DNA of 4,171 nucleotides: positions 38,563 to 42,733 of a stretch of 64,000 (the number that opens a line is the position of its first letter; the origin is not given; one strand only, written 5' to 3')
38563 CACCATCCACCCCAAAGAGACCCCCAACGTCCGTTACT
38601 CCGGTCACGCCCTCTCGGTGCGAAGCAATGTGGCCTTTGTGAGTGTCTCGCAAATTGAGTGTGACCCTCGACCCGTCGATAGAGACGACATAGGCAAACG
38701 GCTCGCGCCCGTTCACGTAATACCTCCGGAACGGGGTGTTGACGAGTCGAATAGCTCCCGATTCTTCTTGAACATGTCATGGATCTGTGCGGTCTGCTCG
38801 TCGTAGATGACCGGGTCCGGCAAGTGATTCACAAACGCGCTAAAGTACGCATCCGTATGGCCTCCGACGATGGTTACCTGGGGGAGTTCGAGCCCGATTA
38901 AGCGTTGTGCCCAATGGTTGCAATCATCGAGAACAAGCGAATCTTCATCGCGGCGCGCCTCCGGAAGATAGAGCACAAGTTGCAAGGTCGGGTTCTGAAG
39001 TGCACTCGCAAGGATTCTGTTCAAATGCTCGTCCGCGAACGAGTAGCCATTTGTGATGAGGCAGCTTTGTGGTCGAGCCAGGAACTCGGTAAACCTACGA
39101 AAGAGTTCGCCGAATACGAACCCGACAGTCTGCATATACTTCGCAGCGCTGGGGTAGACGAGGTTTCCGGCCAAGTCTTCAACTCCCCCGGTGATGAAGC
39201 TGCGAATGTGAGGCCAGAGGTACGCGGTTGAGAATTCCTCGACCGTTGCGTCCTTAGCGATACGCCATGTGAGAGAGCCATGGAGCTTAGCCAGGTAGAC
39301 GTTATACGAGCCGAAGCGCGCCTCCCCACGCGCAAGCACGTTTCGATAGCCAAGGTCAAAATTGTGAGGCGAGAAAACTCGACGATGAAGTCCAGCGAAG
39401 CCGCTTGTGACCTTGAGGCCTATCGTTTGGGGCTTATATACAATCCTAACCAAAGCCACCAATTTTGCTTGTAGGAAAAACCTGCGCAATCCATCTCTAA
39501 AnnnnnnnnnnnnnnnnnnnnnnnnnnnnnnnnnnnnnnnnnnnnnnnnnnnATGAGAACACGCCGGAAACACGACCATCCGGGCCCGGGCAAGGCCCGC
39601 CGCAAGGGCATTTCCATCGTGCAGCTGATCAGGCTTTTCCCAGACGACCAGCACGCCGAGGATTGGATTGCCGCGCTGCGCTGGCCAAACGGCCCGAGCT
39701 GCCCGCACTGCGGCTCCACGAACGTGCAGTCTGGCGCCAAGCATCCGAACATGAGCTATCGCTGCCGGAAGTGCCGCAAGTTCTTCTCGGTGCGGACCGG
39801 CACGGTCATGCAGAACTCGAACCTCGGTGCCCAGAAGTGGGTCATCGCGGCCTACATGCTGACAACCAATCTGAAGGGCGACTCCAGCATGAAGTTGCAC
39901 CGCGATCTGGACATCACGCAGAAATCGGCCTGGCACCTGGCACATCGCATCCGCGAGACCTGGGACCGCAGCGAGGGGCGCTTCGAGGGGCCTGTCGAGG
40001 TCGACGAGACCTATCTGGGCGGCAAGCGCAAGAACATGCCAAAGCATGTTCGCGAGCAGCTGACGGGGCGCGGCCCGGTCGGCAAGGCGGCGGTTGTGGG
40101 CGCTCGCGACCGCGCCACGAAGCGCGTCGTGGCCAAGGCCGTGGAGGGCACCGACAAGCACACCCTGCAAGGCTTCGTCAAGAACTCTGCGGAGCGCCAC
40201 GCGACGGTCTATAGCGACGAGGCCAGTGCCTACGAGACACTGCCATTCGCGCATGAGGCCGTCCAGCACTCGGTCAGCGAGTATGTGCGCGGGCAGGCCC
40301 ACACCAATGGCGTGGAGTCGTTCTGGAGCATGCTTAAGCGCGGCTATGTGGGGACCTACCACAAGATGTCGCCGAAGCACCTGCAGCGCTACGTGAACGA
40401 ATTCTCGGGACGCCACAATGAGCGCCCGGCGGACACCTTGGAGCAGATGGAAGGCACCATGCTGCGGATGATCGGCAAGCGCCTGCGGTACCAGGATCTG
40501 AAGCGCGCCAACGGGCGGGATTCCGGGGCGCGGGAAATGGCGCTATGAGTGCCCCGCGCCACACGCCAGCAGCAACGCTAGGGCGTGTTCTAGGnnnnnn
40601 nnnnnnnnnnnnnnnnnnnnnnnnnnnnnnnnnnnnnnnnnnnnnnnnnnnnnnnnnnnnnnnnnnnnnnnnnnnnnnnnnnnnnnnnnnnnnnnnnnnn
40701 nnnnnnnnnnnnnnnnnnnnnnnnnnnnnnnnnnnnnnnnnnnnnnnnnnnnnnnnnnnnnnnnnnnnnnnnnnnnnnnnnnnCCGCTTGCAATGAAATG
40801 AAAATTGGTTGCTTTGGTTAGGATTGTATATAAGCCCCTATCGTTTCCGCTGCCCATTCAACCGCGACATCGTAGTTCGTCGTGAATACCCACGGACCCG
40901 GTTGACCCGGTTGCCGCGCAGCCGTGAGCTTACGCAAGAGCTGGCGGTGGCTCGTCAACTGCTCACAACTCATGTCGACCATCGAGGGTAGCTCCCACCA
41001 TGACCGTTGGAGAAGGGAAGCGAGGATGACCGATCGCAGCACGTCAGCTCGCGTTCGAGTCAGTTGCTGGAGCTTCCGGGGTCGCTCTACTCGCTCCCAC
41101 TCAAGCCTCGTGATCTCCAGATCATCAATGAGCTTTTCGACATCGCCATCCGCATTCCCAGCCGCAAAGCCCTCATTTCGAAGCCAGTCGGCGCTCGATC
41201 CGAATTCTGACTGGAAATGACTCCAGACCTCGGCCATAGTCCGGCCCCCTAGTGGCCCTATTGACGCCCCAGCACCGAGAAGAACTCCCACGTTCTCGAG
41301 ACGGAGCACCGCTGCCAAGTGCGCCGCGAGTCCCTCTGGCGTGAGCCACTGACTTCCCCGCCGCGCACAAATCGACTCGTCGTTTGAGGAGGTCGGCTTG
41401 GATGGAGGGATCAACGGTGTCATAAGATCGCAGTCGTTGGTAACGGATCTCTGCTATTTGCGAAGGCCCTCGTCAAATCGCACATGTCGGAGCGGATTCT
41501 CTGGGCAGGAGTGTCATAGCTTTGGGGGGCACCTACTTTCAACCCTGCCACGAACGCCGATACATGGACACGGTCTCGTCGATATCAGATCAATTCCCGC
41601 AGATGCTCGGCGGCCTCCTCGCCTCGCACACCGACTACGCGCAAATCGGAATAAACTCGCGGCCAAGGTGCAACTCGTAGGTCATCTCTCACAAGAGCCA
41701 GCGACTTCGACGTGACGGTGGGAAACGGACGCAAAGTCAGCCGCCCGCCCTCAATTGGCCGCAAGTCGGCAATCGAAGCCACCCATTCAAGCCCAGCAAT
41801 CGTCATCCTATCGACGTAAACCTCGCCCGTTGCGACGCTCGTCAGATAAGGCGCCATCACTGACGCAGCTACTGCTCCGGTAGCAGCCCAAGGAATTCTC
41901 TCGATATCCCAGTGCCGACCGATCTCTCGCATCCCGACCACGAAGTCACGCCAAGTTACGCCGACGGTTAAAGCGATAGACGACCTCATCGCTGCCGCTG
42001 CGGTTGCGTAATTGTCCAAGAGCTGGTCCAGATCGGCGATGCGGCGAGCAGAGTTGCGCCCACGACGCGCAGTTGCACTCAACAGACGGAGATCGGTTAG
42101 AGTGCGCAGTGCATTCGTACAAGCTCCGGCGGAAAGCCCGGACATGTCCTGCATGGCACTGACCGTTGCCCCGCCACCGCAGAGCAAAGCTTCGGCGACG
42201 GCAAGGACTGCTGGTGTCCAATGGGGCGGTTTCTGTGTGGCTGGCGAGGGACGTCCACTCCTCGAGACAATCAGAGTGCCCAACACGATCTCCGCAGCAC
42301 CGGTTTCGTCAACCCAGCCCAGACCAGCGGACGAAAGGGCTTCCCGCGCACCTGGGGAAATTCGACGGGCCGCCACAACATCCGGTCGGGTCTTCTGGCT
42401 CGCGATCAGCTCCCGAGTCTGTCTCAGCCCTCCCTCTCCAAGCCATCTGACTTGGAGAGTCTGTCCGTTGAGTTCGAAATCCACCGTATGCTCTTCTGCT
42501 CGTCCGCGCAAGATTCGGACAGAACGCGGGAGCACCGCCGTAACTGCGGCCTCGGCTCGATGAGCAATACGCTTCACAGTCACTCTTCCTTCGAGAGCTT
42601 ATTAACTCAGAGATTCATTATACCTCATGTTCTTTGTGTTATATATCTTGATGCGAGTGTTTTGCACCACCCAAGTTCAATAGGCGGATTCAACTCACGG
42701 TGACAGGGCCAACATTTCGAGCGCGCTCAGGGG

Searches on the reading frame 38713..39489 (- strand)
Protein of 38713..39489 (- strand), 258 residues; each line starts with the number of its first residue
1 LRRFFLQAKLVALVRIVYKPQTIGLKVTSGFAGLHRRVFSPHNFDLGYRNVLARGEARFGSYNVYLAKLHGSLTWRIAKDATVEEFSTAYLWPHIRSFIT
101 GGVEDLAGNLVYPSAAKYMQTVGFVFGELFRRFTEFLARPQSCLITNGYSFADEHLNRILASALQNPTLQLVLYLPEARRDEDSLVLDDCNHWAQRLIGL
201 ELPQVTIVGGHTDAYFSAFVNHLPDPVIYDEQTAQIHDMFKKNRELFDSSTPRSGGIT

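Call 10: search_protein_families(library=pfam, proteins=[window:38713-39489:-], max_evalue=0.01)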
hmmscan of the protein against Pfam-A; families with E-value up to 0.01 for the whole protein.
window:38713-39489:- (258 aa): 1 family
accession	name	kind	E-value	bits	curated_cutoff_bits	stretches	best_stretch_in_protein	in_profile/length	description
PF13289.12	SIR2_2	-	2.4e-05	24.9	24.5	1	65-179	42-124/141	SIR2-like domain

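Call 40: search_protein_families(library=padloc, proteins=[window:38713-39489:-], max_evalue=0.1)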
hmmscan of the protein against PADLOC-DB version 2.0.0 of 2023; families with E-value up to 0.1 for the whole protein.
window:38713-39489:- (258 aa): 22 families
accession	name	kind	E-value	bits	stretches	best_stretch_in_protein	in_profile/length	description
PDLC02186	SIR2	-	1.2e-96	322.4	1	21-245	180-404/412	-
PDLC04076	SIR2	-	3.6e-96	320.8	1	20-245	179-399/406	-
PDLC04084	SIR2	-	4.1e-31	106.7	1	23-242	198-404/414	-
PDLC04079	SIR2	-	2.3e-28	96.9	1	18-246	199-416/430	-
PDLC04090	SIR2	-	7.3e-24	82.7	1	23-223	208-393/426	-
PDLC04093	SIR2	-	6.5e-19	66.2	1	57-175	196-304/395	-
PDLC04094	SIR2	-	9.3e-17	59.3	1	64-168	199-288/399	-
PDLC04081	SIR2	-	1.9e-16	58.2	1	22-171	155-293/345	-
PDLC04085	SIR2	-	8e-16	55.9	1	23-177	218-382/463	-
PDLC04080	SIR2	-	2.7e-14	51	1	64-174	190-300/347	-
PDLC04075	SIR2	-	6.3e-14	49.5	1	22-225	205-392/414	-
PDLC04088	SIR2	-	1.5e-12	45.4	1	62-178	221-329/390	-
PDLC02414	Aga_SIR2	-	1.6e-11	42.1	1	62-219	161-295/313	-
PDLC04087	SIR2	-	5.9e-11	39.8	1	19-172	147-282/343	-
PDLC02408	Aga_SIR2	-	2.3e-09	34.8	1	62-183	190-295/343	Class II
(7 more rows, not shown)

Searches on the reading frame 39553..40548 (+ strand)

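Call 10: search_protein_families(library=pfam, proteins=[window:39553-40548:+], max_evalue=0.01)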
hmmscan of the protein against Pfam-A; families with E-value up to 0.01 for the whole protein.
window:39553-40548:+ (331 aa): 3 families
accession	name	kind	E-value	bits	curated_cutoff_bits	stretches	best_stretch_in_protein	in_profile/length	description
PF12762.13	DDE_Tnp_IS1595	-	1.3e-40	139.4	27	1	145-289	3-153/153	ISXO2-like transposase domain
PF12760.12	Zn_ribbon_IS1595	-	2e-10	40.9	25.4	1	30-76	1-45/46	Transposase zinc-ribbon domain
PF09723.15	Zn_ribbon_8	-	0.0011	19.3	34.4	0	46-59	25-38/41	Zinc ribbon domain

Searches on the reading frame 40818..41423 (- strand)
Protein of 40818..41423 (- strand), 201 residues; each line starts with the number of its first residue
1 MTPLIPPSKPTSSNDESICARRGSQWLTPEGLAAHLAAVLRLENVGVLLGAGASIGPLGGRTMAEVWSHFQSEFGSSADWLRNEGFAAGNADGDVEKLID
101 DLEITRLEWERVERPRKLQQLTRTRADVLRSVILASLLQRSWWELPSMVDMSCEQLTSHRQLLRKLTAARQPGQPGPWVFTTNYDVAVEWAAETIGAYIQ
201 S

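Call 10: search_protein_families(library=pfam, proteins=[window:40818-41423:-], max_evalue=0.01)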
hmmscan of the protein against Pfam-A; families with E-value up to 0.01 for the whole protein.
window:40818-41423:- (201 aa): 0 families

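Call 40: search_protein_families(library=padloc, proteins=[window:40818-41423:-], max_evalue=0.1)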
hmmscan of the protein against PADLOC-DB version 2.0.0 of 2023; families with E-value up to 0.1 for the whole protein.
window:40818-41423:- (201 aa): 13 families
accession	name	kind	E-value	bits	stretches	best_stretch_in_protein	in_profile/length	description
PDLC04076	SIR2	-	4.7e-62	208.5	1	18-198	3-185/406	-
PDLC02186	SIR2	-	1.5e-56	190.3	1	18-198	3-185/412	-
PDLC04084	SIR2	-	5.7e-12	43.6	1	32-196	30-199/414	-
PDLC04075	SIR2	-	1.7e-07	28.4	1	34-197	42-208/414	-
PDLC04085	SIR2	-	6.3e-07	26.6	2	32-66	38-71/463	-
PDLC04081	SIR2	-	1.6e-06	25.6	1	149-199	110-160/345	-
PDLC04090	SIR2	-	7.8e-06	23.3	1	93-196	111-209/426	-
PDLC04079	SIR2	-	6e-05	19.8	1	32-197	39-206/430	-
PDLC04093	SIR2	-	0.00079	16.5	1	33-194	15-169/395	-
PDLC04087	SIR2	-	0.0036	14.2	1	155-200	114-156/343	-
PDLC04960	PDC-S21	-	0.019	12.4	1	93-192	64-150/336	-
PDLC04082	SIR2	-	0.02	11.8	1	161-199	117-151/345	-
PDLC04080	SIR2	-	0.045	10.9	0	161-193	108-142/347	-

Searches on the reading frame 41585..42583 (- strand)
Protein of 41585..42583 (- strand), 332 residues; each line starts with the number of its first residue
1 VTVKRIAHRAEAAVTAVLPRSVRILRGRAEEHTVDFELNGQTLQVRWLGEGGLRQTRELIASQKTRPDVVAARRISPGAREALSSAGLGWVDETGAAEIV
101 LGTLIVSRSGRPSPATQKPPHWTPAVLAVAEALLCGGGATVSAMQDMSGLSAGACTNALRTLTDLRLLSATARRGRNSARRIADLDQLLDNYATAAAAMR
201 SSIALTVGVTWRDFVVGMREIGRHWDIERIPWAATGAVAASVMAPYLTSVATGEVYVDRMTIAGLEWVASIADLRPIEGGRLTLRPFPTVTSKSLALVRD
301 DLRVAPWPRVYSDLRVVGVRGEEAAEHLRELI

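Call 10: search_protein_families(library=pfam, proteins=[window:41585-42583:-], max_evalue=0.01)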
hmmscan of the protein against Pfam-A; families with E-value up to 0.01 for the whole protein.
window:41585-42583:- (332 aa): 0 families

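Call 40: search_protein_families(library=padloc, proteins=[window:41585-42583:-], max_evalue=0.1)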
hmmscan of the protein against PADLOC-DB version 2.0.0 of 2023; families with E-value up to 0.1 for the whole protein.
window:41585-42583:- (332 aa): 0 families
